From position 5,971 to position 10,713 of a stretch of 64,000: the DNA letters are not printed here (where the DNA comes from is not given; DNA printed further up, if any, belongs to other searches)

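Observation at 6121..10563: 1480-aa STAND/NACHT NTPase with a C-terminal restriction-like nuclease: candidate antiphage NLR-like receptor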

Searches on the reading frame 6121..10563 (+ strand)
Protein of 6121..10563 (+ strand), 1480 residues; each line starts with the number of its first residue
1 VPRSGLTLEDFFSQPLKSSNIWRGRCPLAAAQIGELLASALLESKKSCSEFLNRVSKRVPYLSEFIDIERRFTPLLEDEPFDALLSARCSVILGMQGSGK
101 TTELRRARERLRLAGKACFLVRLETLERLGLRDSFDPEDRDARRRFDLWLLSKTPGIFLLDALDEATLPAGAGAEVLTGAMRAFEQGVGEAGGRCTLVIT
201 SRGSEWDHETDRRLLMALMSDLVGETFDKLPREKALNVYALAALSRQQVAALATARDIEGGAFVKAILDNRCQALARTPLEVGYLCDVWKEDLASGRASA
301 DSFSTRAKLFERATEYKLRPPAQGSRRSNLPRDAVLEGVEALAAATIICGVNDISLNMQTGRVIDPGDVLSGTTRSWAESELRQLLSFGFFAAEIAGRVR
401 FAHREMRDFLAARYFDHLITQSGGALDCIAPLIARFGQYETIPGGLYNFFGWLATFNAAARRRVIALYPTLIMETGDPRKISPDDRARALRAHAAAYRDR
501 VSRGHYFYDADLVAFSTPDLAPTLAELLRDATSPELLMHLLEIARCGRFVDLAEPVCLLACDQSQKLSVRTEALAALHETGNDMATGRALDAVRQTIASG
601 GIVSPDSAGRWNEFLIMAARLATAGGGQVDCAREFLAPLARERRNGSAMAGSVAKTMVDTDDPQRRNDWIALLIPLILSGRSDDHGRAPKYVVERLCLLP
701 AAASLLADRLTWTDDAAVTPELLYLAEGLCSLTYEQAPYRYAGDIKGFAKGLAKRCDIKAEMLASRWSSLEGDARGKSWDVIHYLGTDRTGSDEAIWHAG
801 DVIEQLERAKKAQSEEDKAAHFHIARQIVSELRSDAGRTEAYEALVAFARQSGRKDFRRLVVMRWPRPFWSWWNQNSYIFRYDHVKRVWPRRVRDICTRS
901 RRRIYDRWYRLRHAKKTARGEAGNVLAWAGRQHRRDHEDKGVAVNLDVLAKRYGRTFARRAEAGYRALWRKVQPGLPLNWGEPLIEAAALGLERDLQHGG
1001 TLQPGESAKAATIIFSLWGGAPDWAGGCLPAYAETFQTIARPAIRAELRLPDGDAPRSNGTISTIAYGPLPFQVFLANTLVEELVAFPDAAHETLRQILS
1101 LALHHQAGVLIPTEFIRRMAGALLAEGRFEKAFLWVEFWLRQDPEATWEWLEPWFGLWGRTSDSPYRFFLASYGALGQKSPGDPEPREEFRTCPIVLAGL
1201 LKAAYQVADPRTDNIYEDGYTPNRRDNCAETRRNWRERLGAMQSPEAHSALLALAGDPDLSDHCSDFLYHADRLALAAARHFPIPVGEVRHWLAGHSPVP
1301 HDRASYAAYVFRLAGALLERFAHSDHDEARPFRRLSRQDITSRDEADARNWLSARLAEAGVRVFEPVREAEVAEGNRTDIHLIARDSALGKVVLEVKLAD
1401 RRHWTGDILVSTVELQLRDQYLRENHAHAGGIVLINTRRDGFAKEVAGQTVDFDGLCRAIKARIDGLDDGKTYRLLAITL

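Call 6: search_protein_families(library=pfam, proteins=[window:6121-10563:+], max_evalue=1)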
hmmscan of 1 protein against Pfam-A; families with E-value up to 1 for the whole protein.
window:6121-10563:+ (1480 aa): 4 families
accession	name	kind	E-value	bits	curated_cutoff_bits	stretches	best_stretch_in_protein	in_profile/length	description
PF24389.1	ORC-CDC6-like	-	0.0074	15.5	27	1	67-105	15-50/571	ORC-CDC6-like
PF13401.12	AAA_22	-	0.056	14.2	27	0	87-115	5-33/130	AAA domain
PF13238.12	AAA_18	-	0.064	14.2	29.4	1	91-142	2-47/128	AAA domain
PF05729.18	NACHT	-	0.096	13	26.7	1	89-172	2-99/167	NACHT domain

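Call 7: search_protein_families(library=padloc, proteins=[window:6121-10563:+], max_evalue=1)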
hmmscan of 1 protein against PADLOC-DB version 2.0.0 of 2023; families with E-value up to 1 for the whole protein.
window:6121-10563:+ (1480 aa): 0 families

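Call 8: search_protein_families(library=ncbifam, proteins=[window:6121-10563:+], max_evalue=1)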
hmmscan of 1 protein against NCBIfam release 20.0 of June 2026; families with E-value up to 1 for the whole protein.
window:6121-10563:+ (1480 aa): 3 families
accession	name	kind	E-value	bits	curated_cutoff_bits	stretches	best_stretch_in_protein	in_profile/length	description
NF058534.1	antiphage_HyoA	equivalog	3.6e-143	478.9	1200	1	82-1463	34-1406/1430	NACHT domain-containing antiphage protein HyoA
NF058535.1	antiphage_EruA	equivalog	5.9e-41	140.7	1000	2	157-592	71-479/1318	NACHT domain-containing antiphage protein EruA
NF047389.1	ATPase_Sll1717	subfamily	0.032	13.3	75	1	78-149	20-90/454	P-loop ATPase, Sll1717 family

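Call 10: search_solved_structures(query=window:6121-10563:+, max_evalue=1)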
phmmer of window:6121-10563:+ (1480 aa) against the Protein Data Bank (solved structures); distinct sequences matched with E-value up to 1: 3.
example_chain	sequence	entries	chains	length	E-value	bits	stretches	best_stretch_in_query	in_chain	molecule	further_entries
4uxh_A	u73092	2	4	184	0.78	10.4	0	87-181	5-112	THYMIDINE KINASE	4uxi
4uxj_A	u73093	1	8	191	0.85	10.3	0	87-181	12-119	THYMIDINE KINASE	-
7tmd_A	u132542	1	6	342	0.89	10.2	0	1228-1276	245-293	Ornithine carbamoyltransferase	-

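Call 12: search_protein_families(library=phrogs, proteins=[window:6121-10563:+], max_evalue=1)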
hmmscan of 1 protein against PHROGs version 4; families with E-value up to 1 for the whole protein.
window:6121-10563:+ (1480 aa): 0 families

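Call 15: find_homologous_proteins(query=window:6121-10563:+, max_evalue=0.001)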
Query window:6121-10563:+ (1480 aa): 9 proteins with E <= 0.001 among 8000 candidates.
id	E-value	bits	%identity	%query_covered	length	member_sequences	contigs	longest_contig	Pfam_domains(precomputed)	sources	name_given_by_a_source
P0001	0.0e+0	3384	100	100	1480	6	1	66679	-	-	-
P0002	0.0e+0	1985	63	96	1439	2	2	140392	-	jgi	jgi:hypothetical protein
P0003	2.6e-234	799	35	95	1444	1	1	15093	-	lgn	-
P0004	5.8e-150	520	29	95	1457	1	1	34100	-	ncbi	-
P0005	8.9e-107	377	32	52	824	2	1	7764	-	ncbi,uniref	ncbi:NACHT domain-containing protein, partial [Sinorhizobium fredii]|uniref:NACHT domain-containing 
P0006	2.5e-42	163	29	35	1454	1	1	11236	PF25199.2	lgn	-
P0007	7.0e-41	158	27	35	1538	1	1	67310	-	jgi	jgi:hypothetical protein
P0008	8.5e-29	118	25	33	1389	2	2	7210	-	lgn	-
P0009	4.8e-20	89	25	34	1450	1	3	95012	-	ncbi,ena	-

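Call 20: find_encoding_contigs(protein=P0002, flank=8000, max_places=3)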
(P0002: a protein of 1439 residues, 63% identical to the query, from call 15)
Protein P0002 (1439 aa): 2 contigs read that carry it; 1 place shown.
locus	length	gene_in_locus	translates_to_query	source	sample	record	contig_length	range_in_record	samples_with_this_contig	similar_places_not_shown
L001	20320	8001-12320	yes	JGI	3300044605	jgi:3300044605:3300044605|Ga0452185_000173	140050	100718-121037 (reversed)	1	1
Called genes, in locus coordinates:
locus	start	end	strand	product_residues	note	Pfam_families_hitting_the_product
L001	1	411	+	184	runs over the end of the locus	PF12822:ECF_trnsprt (weak)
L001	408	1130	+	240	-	PF02361:CbiQ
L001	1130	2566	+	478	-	PF02463:SMC_N (faint), PF00005:ABC_tran, PF05729:NACHT (faint), PF13191:AAA_16 (faint), PF13401:AAA_22 (faint), PF13555:AAA_29 (faint), PF00005:ABC_tran, PF13304:AAA_21 (weak), +1 more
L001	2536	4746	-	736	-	PF13489:Methyltransf_23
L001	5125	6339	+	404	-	-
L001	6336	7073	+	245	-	PF01411:tRNA-synt_2c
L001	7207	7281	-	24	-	-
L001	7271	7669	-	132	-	-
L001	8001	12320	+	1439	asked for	-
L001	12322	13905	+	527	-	-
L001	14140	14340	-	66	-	-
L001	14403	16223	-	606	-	PF00733:Asn_synthase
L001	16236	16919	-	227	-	PF13471:Transglut_core3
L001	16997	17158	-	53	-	PF24178:Subterisin (weak)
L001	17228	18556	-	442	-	PF07719:TPR_2 (faint), PF13428:TPR_14 (faint), PF13432:TPR_16 (faint), PF14559:TPR_19 (weak)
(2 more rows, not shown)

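Call 21: find_encoding_contigs(protein=P0001, flank=3000, max_places=3)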
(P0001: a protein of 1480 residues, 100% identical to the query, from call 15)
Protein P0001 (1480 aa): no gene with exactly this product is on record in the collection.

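Call 22: find_encoding_contigs(protein=P0004, flank=8000, max_places=3)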
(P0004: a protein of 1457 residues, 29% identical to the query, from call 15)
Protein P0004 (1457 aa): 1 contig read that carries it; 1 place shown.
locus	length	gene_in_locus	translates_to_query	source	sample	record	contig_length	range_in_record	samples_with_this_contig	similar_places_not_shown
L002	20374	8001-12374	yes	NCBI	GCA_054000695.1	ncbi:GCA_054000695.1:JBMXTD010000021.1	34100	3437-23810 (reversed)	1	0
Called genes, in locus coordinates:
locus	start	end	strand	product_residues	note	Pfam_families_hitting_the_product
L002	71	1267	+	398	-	PF13356:Arm-DNA-bind_3, PF00589:Phage_integrase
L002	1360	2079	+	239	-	-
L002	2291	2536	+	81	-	-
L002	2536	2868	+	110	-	-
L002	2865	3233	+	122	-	-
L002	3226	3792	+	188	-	PF23639:DUF7146, PF13155:Toprim_2, PF13362:Toprim_3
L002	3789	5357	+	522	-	PF13148:DUF3987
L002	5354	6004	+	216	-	-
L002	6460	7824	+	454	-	PF04326:SLFN_AlbA_2 (weak)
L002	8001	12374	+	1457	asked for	-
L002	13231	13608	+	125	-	-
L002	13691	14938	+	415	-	PF05014:Nuc_deoxyrib_tr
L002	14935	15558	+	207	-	PF06508:QueC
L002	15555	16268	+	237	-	-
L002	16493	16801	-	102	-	-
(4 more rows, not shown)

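Call 23: find_encoding_contigs(protein=P0003, flank=8000, max_places=3)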
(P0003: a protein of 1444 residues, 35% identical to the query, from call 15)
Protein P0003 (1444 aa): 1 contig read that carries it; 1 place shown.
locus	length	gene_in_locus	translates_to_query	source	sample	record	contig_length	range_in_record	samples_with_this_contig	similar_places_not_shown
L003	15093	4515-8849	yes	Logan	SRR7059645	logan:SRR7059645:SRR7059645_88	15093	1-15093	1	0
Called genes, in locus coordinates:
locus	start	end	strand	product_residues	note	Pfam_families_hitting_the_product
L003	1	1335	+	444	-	?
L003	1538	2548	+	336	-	-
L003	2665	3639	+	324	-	-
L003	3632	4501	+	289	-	PF08843:AbiEii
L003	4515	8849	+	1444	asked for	-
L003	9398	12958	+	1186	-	PF13086:AAA_11, PF13087:AAA_12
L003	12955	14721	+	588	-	PF13091:PLDc_2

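Call 43: search_solved_structures(query=A1, max_evalue=10, show_alignments=2)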
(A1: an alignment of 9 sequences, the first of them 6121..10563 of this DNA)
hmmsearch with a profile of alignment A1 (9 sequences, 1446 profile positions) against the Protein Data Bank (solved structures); distinct sequences matched with E-value up to 10: 53.
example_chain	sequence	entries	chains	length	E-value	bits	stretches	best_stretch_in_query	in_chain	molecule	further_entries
9t5j_B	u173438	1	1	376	0.00089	20.2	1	49-103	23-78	GPN-loop GTPase 1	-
3cmu_A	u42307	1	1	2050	0.015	16.1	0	52-85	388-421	Protein recA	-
3cmt_A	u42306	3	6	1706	0.046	14.5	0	52-85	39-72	Protein recA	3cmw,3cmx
5lj5_Q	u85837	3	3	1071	0.076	13.8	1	43-66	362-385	Pre-mRNA-splicing factor ATP-dependent RNA helicase PRP16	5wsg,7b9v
7jr7_A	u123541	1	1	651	0.11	13.3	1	47-97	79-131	ATP-binding cassette sub-family G member 5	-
8cub_C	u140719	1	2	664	0.11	13.3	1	47-97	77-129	ATP-binding cassette sub-family G member 5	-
7r88_A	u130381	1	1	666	0.11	13.2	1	47-97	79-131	ATP-binding cassette sub-family G member 5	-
5do7_A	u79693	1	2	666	0.11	13.2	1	47-97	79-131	ATP-binding cassette sub-family G member 5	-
7r87_A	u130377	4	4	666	0.11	13.2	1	47-97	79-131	ATP-binding cassette sub-family G member 5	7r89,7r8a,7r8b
4xvp_D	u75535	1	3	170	0.12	13.1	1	524-565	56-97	BGFP-C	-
5l3r_B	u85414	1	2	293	0.15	12.7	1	49-80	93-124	Cell division protein FtsY homolog, chloroplastic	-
3b9q_A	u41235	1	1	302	0.16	12.7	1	49-80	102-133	Chloroplast SRP receptor homolog, alpha subunit CPFTSY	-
3cmv_A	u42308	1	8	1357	0.17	12.6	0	52-85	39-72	Protein recA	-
8rix_A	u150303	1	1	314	0.17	12.6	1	49-80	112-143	Cell division protein FtsY homolog, chloroplastic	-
7mqj_A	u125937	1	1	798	0.18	12.5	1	41-64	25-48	Probable ATP-dependent RNA helicase DHR1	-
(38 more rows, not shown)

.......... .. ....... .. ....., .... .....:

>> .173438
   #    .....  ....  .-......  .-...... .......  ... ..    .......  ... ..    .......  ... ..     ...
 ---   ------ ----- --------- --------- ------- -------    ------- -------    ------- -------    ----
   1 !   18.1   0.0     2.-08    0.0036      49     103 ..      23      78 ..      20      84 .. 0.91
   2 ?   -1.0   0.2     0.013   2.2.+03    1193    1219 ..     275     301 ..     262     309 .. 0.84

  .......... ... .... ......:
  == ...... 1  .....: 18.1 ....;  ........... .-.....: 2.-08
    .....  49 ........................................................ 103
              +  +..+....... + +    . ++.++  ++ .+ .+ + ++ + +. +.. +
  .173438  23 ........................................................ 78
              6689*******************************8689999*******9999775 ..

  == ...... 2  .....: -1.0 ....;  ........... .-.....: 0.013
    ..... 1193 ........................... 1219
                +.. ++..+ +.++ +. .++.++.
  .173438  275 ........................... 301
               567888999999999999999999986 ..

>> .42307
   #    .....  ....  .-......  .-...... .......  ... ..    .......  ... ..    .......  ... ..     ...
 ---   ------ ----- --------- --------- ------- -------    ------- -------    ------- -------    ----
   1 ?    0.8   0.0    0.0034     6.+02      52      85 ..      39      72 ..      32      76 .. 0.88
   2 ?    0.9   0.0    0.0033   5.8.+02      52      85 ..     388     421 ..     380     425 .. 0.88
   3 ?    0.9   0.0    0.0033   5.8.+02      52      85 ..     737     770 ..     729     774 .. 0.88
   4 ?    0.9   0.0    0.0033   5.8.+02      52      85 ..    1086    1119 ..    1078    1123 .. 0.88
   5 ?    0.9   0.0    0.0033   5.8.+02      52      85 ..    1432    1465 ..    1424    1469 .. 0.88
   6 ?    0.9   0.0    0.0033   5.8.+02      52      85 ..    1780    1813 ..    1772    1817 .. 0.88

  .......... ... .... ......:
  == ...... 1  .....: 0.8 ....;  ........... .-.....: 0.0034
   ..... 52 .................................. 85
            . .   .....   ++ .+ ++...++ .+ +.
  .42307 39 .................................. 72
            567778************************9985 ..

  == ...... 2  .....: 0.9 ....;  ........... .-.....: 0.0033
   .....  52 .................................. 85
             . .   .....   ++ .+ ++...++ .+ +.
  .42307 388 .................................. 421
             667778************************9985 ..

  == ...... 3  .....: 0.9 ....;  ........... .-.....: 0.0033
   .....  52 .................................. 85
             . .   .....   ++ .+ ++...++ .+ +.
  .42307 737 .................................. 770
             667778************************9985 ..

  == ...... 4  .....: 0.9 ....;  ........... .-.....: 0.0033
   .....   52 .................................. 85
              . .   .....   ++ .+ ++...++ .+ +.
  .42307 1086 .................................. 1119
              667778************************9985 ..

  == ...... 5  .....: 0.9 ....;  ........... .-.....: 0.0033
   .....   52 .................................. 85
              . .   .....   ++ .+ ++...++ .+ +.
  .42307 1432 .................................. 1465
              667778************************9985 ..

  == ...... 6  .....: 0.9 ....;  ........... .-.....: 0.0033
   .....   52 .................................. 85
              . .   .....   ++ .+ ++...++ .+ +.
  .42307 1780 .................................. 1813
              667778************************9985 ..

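Call 47: find_related_loci(query=A4, collection=genome_contigs, flank=8000)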
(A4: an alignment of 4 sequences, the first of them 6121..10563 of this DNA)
Query A4 (1480 aa) in genome_contigs; peptide patterns used: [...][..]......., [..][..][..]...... (x = any residue, [..] = any of these).
260 stretches matched a pattern; 17 encode a relative of the query (tblastn E <= 1e-3); 17 distinct loci.
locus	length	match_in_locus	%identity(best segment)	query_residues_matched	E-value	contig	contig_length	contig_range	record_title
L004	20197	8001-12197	35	79-1480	0e+0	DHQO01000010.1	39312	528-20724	MAG TPA_asm: Hyphomonadaceae bacterium UBA5336 UBA5336_contig_412, whole genome shotgun sequence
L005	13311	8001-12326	29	53-1470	4e-147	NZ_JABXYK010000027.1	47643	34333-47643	Mycoplana rhizolycopersici strain DBTS2 ZB100026, whole genome shotgun sequence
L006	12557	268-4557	28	65-1470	5e-146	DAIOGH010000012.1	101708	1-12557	MAG TPA_asm: Paracoccaceae bacterium isolate CTOTU24466 NODE_197_length_101708_cov_14.242452, whole genome shotgun seque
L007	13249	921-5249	29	63-1479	9e-146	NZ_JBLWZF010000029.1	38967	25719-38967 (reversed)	MAG: Celeribacter sp. isolate EC02-03 C02.030.metabat.1RE.5K@29, whole genome shotgun sequence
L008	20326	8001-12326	29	64-1479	1e-145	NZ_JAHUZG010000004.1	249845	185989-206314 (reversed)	Mameliella sediminis strain DP3N28-2 DP3N28-2_ctg0004, whole genome shotgun sequence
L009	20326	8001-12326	29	64-1479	5e-145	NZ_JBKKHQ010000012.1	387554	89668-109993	Pokkaliibacter sp. CJK22405 contig12, whole genome shotgun sequence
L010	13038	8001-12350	28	56-1479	4e-145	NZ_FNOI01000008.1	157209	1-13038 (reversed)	Litoreibacter albidus strain DSM 26922, whole genome shotgun sequence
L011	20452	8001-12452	28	2-1470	6e-145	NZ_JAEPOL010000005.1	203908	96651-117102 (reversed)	MAG: Maricaulis sp. isolate HXMU1422-2 k141_30721_length_203908_cov_71.0164, whole genome shotgun sequence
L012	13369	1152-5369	29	81-1479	2e-140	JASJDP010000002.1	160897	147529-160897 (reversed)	MAG: Rhodobacter sp. isolate MO_188.B50 MO_188.c_4, whole genome shotgun sequence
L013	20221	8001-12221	27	79-1477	3e-137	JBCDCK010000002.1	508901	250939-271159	MAG: Pseudomonadota bacterium isolate P01_G01_bin.15 k141_152629_length_508901_cov_26.7077, whole genome shotgun sequenc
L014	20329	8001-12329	28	63-1479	1e-133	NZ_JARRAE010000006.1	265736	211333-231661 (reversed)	Pseudochrobactrum sp. sp1633 6, whole genome shotgun sequence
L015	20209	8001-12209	29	84-1479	7e-150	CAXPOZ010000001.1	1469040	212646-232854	MAG: Glaciecola sp. isolate 02um_C4D0801_2.12 genome assembly, contig: k127_64028, whole genome shotgun sequence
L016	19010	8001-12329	29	63-1479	5e-143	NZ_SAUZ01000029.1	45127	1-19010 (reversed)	Sinirhodobacter populi strain SK2B-1 28, whole genome shotgun sequence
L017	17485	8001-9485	31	77-577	2e-45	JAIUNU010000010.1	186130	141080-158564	MAG: Proteobacteria bacterium isolate CAULO1 3300009517-bin.48~Ga0102832_1000142, whole genome shotgun sequence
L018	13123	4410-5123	33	81-318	4e-28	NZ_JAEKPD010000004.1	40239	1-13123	Palleronia pontilimi strain KCTC 52957 contig4, whole genome shotgun sequence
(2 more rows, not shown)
